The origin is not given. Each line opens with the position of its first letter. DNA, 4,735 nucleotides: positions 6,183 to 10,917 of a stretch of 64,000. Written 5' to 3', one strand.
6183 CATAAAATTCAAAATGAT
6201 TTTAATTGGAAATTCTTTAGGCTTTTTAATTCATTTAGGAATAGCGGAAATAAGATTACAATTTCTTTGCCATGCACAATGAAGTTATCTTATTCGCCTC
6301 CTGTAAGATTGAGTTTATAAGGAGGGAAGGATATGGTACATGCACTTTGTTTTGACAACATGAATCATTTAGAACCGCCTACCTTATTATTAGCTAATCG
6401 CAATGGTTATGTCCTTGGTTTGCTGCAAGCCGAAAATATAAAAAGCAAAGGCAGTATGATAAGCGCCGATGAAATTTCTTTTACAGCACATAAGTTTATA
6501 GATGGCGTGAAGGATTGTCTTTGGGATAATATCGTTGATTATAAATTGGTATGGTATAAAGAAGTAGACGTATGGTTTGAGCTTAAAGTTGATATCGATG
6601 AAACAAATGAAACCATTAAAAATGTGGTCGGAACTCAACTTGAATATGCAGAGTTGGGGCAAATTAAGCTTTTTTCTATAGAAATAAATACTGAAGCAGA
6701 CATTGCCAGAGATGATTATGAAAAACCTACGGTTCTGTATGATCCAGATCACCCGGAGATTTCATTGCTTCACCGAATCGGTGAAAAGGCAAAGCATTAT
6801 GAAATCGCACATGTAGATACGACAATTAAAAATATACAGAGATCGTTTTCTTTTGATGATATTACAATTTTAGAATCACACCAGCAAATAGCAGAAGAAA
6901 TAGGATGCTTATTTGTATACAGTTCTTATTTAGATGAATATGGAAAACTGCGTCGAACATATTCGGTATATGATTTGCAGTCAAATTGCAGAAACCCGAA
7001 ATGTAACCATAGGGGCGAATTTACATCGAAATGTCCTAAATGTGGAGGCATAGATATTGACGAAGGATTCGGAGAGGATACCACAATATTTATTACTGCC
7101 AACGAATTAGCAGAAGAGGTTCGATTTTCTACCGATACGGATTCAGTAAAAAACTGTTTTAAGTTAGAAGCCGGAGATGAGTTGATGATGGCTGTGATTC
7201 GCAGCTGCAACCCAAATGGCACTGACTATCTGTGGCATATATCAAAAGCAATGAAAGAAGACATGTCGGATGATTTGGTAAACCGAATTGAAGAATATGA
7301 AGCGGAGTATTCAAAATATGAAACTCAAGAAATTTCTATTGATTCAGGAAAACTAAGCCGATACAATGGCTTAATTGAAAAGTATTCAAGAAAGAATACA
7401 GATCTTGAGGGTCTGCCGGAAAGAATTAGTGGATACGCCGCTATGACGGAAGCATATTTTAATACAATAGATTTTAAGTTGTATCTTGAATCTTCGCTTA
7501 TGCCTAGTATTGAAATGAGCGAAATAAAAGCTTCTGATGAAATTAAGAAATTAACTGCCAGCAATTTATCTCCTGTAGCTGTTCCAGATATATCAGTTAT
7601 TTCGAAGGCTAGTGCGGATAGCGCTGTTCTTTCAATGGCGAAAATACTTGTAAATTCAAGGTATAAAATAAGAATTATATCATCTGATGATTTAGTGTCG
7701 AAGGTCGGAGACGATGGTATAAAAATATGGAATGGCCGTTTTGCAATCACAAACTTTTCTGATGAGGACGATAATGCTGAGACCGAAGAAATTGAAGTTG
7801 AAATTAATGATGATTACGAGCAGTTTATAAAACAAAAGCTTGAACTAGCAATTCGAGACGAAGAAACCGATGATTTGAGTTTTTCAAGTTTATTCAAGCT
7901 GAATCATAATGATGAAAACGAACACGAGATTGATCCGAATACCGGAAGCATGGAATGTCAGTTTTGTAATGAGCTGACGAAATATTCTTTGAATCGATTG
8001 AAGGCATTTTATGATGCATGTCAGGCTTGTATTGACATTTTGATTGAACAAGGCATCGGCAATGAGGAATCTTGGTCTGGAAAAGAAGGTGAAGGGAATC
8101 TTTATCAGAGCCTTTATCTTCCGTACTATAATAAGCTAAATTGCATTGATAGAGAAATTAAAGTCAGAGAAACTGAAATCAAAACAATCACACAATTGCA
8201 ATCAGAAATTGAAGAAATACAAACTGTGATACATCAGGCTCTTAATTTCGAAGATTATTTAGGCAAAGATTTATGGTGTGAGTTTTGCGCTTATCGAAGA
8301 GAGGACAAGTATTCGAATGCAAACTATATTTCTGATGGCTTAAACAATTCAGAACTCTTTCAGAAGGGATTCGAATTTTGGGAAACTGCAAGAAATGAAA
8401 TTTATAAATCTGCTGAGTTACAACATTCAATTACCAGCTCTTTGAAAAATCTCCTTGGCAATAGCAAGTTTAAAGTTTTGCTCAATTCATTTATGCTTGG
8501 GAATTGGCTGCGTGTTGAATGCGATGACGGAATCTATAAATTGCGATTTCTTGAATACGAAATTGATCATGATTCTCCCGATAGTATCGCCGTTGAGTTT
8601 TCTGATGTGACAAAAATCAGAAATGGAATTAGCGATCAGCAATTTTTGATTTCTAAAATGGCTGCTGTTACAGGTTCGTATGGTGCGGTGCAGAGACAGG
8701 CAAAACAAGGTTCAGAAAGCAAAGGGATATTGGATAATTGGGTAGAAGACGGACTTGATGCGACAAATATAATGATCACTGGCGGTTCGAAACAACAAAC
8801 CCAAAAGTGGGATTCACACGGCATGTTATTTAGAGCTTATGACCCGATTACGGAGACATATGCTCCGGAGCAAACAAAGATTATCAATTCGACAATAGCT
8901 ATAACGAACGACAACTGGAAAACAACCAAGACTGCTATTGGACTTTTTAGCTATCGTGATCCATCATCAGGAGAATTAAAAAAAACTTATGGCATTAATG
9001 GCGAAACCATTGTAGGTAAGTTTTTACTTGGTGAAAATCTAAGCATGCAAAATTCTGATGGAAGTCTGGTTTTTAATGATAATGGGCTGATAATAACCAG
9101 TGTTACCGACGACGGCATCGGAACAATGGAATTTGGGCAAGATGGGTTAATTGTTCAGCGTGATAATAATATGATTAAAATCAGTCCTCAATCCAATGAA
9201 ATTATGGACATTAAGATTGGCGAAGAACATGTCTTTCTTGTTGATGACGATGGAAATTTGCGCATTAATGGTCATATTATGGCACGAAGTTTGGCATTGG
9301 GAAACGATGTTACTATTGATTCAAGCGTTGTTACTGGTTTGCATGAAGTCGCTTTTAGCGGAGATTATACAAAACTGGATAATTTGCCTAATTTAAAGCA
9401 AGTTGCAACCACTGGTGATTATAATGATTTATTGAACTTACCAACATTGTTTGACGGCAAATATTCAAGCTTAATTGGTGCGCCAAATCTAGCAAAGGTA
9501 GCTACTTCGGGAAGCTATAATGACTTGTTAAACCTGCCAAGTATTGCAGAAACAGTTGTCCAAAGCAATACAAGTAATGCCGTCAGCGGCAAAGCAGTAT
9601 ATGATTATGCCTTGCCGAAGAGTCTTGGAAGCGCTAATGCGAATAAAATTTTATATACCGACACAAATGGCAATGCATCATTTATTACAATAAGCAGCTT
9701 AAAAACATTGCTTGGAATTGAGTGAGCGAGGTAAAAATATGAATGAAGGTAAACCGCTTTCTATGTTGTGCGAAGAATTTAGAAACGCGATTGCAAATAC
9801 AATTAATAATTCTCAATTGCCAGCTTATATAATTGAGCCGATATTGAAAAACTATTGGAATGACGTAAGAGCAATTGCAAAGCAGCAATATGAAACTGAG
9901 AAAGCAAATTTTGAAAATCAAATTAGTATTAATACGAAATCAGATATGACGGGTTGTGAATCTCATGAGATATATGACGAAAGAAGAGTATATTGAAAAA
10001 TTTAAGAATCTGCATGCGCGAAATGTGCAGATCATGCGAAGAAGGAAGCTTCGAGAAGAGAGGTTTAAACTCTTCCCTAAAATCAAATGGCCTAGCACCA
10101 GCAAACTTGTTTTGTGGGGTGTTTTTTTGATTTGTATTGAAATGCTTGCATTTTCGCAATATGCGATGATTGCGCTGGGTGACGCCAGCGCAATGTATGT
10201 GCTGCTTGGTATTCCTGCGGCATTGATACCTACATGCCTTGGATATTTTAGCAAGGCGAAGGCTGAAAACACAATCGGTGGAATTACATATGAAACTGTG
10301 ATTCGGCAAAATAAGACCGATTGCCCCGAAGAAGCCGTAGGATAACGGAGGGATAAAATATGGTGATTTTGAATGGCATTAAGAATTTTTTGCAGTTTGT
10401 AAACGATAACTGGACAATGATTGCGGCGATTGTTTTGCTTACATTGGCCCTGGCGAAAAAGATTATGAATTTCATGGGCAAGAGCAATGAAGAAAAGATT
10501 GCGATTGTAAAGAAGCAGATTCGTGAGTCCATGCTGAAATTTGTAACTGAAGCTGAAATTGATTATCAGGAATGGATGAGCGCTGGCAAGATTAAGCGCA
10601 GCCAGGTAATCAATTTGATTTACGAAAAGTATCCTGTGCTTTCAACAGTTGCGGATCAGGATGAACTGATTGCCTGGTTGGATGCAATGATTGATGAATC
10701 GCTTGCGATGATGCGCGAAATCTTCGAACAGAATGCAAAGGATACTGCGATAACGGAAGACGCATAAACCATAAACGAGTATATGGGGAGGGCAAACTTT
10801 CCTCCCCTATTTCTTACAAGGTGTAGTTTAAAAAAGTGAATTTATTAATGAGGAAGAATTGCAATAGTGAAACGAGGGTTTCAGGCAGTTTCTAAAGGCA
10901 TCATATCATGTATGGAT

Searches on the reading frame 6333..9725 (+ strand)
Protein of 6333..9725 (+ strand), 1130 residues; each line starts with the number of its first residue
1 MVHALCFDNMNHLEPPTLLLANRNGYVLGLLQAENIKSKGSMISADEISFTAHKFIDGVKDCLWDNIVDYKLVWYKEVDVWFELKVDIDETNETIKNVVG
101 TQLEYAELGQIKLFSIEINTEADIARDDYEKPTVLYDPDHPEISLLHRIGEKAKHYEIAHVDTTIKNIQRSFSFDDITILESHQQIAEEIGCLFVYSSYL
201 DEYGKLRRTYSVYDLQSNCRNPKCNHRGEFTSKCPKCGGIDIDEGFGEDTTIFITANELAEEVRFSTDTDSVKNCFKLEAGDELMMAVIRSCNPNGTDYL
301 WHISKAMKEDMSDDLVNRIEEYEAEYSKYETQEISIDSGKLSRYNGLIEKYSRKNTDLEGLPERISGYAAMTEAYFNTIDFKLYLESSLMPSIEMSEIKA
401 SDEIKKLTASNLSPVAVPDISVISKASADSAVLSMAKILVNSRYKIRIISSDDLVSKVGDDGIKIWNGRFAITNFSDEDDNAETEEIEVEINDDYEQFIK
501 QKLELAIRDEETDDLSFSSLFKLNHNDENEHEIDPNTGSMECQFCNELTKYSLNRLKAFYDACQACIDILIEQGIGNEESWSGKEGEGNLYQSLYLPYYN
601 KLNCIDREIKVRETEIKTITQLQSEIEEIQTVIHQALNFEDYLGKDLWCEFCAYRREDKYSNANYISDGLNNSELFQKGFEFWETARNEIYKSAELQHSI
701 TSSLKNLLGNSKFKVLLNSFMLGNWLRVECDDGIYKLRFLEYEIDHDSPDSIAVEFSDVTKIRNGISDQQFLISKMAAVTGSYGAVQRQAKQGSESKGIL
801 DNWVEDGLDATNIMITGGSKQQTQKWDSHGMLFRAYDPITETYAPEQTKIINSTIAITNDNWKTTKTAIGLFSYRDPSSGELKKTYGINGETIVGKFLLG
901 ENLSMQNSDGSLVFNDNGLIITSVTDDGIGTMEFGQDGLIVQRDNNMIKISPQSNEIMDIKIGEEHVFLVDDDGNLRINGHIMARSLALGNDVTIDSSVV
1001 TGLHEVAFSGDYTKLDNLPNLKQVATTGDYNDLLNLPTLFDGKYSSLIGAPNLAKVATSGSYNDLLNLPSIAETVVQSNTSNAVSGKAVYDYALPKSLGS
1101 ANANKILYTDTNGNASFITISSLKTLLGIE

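Call 23: search_protein_families(library=phrogs, proteins=[window:6333-9725:+], max_evalue=0.001)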
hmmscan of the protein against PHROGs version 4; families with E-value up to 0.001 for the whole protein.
window:6333-9725:+ (1130 aa): 1 family
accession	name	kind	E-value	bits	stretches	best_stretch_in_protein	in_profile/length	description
phrog_17509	-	unknown function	2.2e-10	41.4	1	1023-1123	68-172/281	-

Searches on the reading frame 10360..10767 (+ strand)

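Call 23: search_protein_families(library=phrogs, proteins=[window:10360-10767:+], max_evalue=0.001)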
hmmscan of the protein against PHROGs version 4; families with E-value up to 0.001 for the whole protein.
window:10360-10767:+ (135 aa): 2 families
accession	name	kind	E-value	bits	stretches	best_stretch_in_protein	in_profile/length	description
phrog_15303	-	unknown function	5.8e-06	27.4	1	9-132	2-114/119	-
phrog_36029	-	unknown function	1.3e-05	26.8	1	12-126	2-106/121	-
